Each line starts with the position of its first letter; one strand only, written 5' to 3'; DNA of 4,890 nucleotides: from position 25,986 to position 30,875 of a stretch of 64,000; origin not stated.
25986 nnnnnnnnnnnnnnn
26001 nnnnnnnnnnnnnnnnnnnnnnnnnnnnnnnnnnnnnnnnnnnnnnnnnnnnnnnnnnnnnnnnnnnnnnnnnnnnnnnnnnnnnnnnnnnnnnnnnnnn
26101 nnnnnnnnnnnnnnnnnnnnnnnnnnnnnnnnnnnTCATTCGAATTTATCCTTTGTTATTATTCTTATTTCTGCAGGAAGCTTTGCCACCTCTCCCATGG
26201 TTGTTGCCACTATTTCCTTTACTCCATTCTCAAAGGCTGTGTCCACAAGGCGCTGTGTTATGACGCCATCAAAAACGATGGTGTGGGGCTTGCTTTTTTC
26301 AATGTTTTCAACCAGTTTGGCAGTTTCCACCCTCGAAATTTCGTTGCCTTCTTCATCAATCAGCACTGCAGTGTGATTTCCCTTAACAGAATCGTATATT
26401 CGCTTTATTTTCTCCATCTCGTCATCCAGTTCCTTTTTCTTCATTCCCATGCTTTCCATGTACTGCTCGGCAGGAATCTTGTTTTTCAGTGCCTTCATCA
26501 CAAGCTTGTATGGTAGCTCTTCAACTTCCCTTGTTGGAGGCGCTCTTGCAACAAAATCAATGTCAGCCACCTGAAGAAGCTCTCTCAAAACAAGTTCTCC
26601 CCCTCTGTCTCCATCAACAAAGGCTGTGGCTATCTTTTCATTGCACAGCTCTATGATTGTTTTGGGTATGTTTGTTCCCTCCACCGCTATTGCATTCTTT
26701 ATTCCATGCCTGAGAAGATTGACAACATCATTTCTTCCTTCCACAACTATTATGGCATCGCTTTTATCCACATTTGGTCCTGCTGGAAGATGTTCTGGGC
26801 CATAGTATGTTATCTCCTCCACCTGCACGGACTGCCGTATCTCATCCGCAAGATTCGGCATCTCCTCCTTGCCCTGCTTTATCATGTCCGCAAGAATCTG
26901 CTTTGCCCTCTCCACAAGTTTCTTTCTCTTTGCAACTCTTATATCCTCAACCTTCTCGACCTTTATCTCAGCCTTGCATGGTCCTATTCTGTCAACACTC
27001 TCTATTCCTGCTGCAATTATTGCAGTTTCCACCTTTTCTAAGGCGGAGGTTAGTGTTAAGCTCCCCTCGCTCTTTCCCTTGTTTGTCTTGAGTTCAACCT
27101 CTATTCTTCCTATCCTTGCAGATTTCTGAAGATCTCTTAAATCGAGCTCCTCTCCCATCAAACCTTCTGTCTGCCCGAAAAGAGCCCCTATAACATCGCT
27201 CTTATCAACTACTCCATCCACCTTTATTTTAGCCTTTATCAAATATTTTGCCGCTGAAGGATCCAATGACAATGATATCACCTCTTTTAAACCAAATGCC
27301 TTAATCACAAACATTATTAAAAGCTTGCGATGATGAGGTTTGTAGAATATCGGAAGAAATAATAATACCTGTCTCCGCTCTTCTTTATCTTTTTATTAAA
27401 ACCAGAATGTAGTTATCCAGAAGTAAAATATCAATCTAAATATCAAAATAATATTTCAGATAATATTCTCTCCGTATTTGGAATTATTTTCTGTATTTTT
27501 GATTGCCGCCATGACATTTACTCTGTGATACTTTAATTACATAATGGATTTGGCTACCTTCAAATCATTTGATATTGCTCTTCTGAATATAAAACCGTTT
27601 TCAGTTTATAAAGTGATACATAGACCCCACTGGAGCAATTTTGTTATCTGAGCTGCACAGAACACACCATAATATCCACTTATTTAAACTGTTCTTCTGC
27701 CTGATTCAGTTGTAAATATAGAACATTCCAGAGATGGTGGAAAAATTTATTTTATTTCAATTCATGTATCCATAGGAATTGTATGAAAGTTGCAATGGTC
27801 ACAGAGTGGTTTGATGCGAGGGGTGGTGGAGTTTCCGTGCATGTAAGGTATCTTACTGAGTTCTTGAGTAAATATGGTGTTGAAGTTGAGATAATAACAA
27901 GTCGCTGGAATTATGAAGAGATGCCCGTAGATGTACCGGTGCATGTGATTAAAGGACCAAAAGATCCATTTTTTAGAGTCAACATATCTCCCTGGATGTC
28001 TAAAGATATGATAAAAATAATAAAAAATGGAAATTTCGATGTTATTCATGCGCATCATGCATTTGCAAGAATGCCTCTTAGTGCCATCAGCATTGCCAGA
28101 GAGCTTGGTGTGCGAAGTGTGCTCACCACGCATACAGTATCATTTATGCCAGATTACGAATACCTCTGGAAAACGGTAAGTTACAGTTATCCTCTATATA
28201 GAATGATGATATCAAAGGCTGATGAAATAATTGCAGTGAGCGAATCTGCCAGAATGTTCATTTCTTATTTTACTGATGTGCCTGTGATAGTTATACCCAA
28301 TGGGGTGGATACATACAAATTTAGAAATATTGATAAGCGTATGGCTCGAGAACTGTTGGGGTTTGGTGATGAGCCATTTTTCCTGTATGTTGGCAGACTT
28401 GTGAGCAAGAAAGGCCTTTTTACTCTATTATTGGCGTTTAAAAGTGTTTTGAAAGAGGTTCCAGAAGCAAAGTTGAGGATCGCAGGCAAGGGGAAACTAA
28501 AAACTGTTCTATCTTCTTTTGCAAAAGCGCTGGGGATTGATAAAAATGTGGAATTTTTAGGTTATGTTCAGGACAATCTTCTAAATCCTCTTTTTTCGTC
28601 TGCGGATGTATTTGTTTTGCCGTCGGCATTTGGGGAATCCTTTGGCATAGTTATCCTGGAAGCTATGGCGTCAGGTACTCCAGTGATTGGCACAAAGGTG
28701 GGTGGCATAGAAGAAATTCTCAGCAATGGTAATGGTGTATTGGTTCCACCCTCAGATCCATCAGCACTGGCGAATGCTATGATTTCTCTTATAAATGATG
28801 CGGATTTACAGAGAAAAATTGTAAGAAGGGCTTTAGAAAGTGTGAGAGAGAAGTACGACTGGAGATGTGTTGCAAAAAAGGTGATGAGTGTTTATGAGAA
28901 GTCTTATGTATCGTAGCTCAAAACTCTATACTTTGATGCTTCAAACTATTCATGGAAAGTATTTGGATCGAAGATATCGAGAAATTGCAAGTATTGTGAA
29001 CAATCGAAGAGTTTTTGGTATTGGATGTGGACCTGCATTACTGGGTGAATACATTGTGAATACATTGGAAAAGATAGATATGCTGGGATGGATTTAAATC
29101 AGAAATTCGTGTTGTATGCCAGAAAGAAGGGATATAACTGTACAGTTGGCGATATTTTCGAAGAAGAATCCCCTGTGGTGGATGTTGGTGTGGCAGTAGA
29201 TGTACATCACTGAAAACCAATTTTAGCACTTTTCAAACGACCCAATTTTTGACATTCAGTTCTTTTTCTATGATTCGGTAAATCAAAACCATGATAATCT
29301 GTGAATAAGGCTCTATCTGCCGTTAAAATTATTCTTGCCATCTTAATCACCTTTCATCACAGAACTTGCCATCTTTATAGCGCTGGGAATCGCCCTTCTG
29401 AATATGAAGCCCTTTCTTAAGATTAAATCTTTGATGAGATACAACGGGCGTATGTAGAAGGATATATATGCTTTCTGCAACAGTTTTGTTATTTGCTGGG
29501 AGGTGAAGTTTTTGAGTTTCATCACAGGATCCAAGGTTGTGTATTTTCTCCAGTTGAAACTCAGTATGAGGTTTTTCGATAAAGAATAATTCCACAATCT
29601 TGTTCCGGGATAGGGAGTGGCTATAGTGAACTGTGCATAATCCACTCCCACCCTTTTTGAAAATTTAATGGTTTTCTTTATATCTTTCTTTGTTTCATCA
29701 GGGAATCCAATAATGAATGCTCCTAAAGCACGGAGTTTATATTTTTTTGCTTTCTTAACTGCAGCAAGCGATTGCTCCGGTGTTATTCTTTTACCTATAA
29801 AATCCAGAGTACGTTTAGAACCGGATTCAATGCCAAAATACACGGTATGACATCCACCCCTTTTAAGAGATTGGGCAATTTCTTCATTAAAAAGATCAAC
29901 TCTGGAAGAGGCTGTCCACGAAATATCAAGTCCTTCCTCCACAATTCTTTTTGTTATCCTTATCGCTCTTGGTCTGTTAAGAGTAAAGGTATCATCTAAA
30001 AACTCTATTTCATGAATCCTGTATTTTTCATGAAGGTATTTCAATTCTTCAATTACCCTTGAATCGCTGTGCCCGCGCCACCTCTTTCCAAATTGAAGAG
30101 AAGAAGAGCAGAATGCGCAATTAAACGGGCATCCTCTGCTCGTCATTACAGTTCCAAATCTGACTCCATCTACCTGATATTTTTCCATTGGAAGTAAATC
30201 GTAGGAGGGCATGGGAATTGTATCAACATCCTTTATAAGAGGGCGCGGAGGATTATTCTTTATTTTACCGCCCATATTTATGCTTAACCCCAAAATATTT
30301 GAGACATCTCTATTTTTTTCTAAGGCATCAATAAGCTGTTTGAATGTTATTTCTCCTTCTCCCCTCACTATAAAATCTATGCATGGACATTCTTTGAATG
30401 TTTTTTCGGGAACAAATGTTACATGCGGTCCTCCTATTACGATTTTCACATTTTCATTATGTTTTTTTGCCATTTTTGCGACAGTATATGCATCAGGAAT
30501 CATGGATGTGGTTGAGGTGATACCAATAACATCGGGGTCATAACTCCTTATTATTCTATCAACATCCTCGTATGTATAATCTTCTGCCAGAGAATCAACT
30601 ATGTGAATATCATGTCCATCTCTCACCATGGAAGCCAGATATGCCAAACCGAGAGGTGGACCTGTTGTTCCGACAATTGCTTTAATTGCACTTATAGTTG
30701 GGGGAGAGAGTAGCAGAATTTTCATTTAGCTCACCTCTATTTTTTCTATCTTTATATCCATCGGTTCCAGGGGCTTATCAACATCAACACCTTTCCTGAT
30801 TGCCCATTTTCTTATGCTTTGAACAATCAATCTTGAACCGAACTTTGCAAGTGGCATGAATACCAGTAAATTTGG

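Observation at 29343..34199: Regulator-headed cluster of three radical SAM enzymes, one SPASM-type and two B12-binding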

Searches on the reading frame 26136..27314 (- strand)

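Call 3: search_protein_families(library=pfam, proteins=[window:26136-27314:-], max_evalue=0.01)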
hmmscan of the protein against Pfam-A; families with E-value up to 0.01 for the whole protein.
window:26136-27314:- (392 aa): 3 families
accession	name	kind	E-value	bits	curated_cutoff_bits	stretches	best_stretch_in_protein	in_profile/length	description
PF13662.12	Toprim_4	-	7.6e-10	39.3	25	1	187-248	2-72/85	Toprim domain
PF01751.28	Toprim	-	2.8e-05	24.6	23.1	1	188-264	2-93/96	Toprim domain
PF13155.12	Toprim_2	-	0.00013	22.7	22.1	1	189-250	1-66/88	Toprim-like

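Call 4: search_protein_families(library=ncbifam, proteins=[window:26136-27314:-], max_evalue=0.01)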
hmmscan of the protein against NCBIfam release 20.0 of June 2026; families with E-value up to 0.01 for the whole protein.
window:26136-27314:- (392 aa): 4 families
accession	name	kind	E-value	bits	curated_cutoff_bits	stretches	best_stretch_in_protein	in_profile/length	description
NF003108.1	PRK04031.1-1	equivalog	5.8e-150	500.1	300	2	23-297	1-275/419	DNA primase DnaG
TIGR01391.1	dnaG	equivalog_domain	1.1e-07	31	283.6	1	181-302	252-383/414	DNA primase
NF003092.0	PRK04017.1-3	equivalog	0.0025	17.9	193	1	185-248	20-82/125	hypothetical protein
NF041320.1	pfkB_Halo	equivalog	0.0064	15.9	400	0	299-360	83-148/302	1-phosphofructokinase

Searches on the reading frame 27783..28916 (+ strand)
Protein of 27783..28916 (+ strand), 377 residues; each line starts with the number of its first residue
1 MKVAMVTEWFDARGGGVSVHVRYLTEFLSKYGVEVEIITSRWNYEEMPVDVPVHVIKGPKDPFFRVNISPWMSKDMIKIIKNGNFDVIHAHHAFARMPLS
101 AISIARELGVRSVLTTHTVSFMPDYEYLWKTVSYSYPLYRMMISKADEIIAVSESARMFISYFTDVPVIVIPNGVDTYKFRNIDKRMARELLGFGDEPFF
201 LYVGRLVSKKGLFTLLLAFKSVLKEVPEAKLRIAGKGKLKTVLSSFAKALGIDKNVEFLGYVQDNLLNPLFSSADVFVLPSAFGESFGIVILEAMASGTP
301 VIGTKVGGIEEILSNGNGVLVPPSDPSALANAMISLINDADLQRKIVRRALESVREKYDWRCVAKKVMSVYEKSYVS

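Call 3: search_protein_families(library=pfam, proteins=[window:27783-28916:+], max_evalue=0.01)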
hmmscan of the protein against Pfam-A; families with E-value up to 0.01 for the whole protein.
window:27783-28916:+ (377 aa): 8 families
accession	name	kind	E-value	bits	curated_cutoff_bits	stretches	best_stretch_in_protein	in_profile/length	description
PF00534.26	Glycos_transf_1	-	2.8e-45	154.4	26.4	1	194-350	12-169/172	Glycosyl transferases group 1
PF13692.12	Glyco_trans_1_4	-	1.1e-39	136.4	27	1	198-339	2-142/142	Glycosyl transferases group 1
PF13439.12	Glyco_transf_4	-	7.9e-28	98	28.5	1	15-177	2-168/170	Glycosyltransferase Family 4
PF13579.12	Glyco_trans_4_4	-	2.1e-14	54.6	29.7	1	15-174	1-158/158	Glycosyl transferase 4-like domain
PF13524.12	Glyco_trans_1_2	-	5.5e-11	43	25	1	221-368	8-143/144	Glycosyl transferase-like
PF20706.3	GT4-conflict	-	1.3e-10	41.3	26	1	4-359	2-377/385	Family 4 Glycosyltransferase in conflict systems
PF13477.12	Glyco_trans_4_2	-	2.1e-08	34.9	23.4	1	18-153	10-139/139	Glycosyl transferase 4-like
PF08288.18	PIGA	-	9.5e-05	23.4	27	1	78-119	44-85/90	PIGA (GPI anchor biosynthesis)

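Call 4: search_protein_families(library=ncbifam, proteins=[window:27783-28916:+], max_evalue=0.01)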
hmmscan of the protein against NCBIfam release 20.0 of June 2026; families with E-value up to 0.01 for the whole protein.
window:27783-28916:+ (377 aa): 51 families (the best 25 are shown)
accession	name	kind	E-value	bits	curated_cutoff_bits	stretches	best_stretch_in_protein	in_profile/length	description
TIGR03999.1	thiol_BshA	equivalog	6.7e-41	140.4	273.7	1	15-373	12-372/375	N-acetyl-alpha-D-glucosaminyl L-malate synthase BshA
TIGR04047.1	MSMEG_0565_glyc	hypoth_equivalog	2e-40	139.1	259.85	1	3-372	2-372/373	MSMEG_0565 family glycosyltransferase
TIGR03449.1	mycothiol_MshA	equivalog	2.7e-37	128.6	462.5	1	14-374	20-403/406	D-inositol-3-phosphate glycosyltransferase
TIGR02149.1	glgA_Coryne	subfamily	1e-36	126.9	302.4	1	1-373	1-389/391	glycogen synthase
NF047684.1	TeichurnBiosyTuaC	equivalog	9.6e-35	120.2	550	1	84-373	108-388/391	teichuronic acid biosynthesis protein TuaC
TIGR03088.1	stp2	hypoth_equivalog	1.2e-34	120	409.05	1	147-373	138-372/374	TIGR03088 family PEP-CTERM/XrtA system glycosyltransferase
NF041876.1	EPS_EpsE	equivalog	2.6e-34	119.1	400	1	166-366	186-388/389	exopolysaccharide biosynthesis GT4 family glycosyltransferase EpsE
TIGR04157.1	glyco_rSAM_CFB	subfamily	6.5e-34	117.6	400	1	129-371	153-406/406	TIGR04157 family glycosyltransferase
NF038295.1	EPS_HpsP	equivalog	4e-31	108.4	550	1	15-373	14-386/388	hormogonium polysaccharide biosynthesis glycosyltransferase HpsP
NF041010.1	glycosy_Agl16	equivalog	1.4e-30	106.4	575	1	1-374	1-351/352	glycosylation protein Agl16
TIGR04063.1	stp3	hypoth_equivalog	2.8e-28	98.9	442.05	1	73-373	81-394/397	TIGR04063 family PEP-CTERM/XrtA system glycosyltransferase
NF053787.1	GlcN_PG_synth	equivalog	2.2e-26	92.5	480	1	1-373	1-358/361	N-acetylglucosaminyl phosphatidylglycerol synthase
NF038298.1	EPS_HpsO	equivalog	8.1e-25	87.4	575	1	74-373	79-386/388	hormogonium polysaccharide biosynthesis glycosyltransferase HpsO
NF050063.1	ProtGlycPglJ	equivalog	4.7e-22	78.7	500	1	29-369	29-361/363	N-acetylgalactosamine-N,N'-diacetylbacillosaminyl-diphospho-undecaprenol 4-alpha-N-acetylgalactosaminyltransferase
NF012028.0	PRK15484.1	subfamily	6e-22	78.2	618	1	157-370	152-374/380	lipopolysaccharide N-acetylglucosaminyltransferase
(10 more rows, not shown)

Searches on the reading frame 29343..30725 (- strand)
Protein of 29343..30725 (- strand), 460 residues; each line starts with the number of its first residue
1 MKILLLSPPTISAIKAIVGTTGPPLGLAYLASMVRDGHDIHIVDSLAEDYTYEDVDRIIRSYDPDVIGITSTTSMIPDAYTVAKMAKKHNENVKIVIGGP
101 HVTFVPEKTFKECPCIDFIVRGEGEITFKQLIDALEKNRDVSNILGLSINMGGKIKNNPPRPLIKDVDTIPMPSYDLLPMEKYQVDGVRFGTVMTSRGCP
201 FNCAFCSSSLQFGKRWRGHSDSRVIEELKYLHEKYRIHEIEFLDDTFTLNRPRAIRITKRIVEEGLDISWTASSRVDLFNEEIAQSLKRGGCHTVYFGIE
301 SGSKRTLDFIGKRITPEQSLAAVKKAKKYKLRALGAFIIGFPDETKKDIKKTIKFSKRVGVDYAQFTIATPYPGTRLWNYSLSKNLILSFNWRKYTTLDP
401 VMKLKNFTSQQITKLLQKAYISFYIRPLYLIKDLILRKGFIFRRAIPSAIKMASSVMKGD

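Call 3: search_protein_families(library=pfam, proteins=[window:29343-30725:-], max_evalue=0.01)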
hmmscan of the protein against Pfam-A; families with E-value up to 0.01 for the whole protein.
window:29343-30725:- (460 aa): 3 families
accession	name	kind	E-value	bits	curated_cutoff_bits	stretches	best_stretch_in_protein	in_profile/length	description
PF02310.24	B12-binding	-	9.5e-30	103.4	32.1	1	13-131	3-120/121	B12 binding domain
PF04055.27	Radical_SAM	-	4.4e-29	102.2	29.5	1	195-355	3-165/166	Radical SAM superfamily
PF19864.5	Radical_SAM_N2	-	0.00086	19.2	29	1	81-139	74-129/151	Radical SAM proteins, N-terminal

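Call 4: search_protein_families(library=ncbifam, proteins=[window:29343-30725:-], max_evalue=0.01)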
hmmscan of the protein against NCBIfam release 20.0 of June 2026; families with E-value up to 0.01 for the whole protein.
window:29343-30725:- (460 aa): 38 families (the best 25 are shown)
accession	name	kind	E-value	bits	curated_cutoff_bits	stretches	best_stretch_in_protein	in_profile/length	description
TIGR02026.1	BchE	equivalog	2.1e-72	244.6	481.35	1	2-444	1-446/497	magnesium-protoporphyrin IX monomethyl ester anaerobic oxidative cyclase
TIGR03471.1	HpnJ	equivalog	4.7e-70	236.8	577.6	1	24-432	34-441/472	hopanoid biosynthesis associated radical SAM protein HpnJ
NF050148.1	rSAM_ApyD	equivalog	9.1e-64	216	750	1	23-379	24-391/645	RiPP biosynthesis radical SAM protein ApyD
NF038361.1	rSAM_Sden_1168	equivalog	2.3e-53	181.6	575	1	2-429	64-520/560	Sden_1168 family B12-binding radical SAM P-methyltransferase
TIGR04479.1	bcpD_PhpK_rSAM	subfamily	1.3e-44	152.5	600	1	27-360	75-410/504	PhpK family radical SAM P-methyltransferase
TIGR04367.1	HpnR_B12_rSAM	equivalog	1.8e-44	152.1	650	1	1-386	1-377/490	hopanoid C-3 methylase HpnR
TIGR04014.1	B12_SAM_MJ_0865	equivalog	2.7e-40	138.5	360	1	62-383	37-360/434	methyl-coenzyme M reductase glutamine C-methyltransferase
TIGR04385.1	B12_rSAM_cofa1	equivalog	4.2e-40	138.3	450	1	23-359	19-364/438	B12 lower ligand biosynthesis radical SAM protein BzaD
TIGR04072.2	rSAM_ladder_B12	equivalog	2.4e-38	131.9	360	1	24-359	18-349/443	lipid biosynthesis B12-binding/radical SAM protein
TIGR03975.1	rSAM_ocin_1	subfamily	9.7e-38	130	281.85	1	53-353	118-424/606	RiPP maturation radical SAM C-methyltransferase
TIGR04013.1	B12_SAM_MJ_1487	hypoth_equivalog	9.5e-32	110.3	251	2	48-234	28-195/382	TIGR04013 family B12-binding domain/radical SAM domain-containing protein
NF033070.1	rSAM_AprD4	equivalog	1.5e-31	109.8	500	1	160-414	163-422/456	AprD4 family radical SAM diol-dehydratase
NF033712.0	B12_rSAM_KedN5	subfamily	1.6e-29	102.6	700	1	26-249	19-253/624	KedN5 family methylcobalamin-dependent radical SAM C-methyltransferase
TIGR04295.1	B12_rSAM_oligo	hypoth_equivalog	1e-22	80.4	400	1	24-377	25-380/422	TIGR04295 family B12-binding domain-containing radical SAM protein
NF045585.1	rSAM_slr0320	equivalog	1.6e-21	76.4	775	1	83-387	129-443/511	photosystem II high light acclimation radical SAM protein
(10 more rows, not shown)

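Call 21: search_solved_structures(query=window:29343-30725:-, max_evalue=0.00001)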
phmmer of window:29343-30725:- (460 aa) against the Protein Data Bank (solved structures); distinct sequences matched with E-value up to 0.00001: 5.
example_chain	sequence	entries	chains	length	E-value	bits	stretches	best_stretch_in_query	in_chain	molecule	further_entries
9ccb_A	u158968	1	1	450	6.2e-25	91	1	96-378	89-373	Radical SAM core domain-containing protein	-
6fd2_B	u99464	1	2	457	6.1e-24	87.7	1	161-401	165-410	Putative apramycin biosynthetic oxidoreductase 4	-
7kdx_A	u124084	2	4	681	2e-18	69.6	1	63-266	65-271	Methyltransferase TokK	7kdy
5ul2_A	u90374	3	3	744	1.8e-14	56.5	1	52-338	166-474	OxsB protein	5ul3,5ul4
9n1b_A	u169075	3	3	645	2.1e-09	39.8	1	46-263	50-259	Radical SAM protein | Radical SAM enzyme CysS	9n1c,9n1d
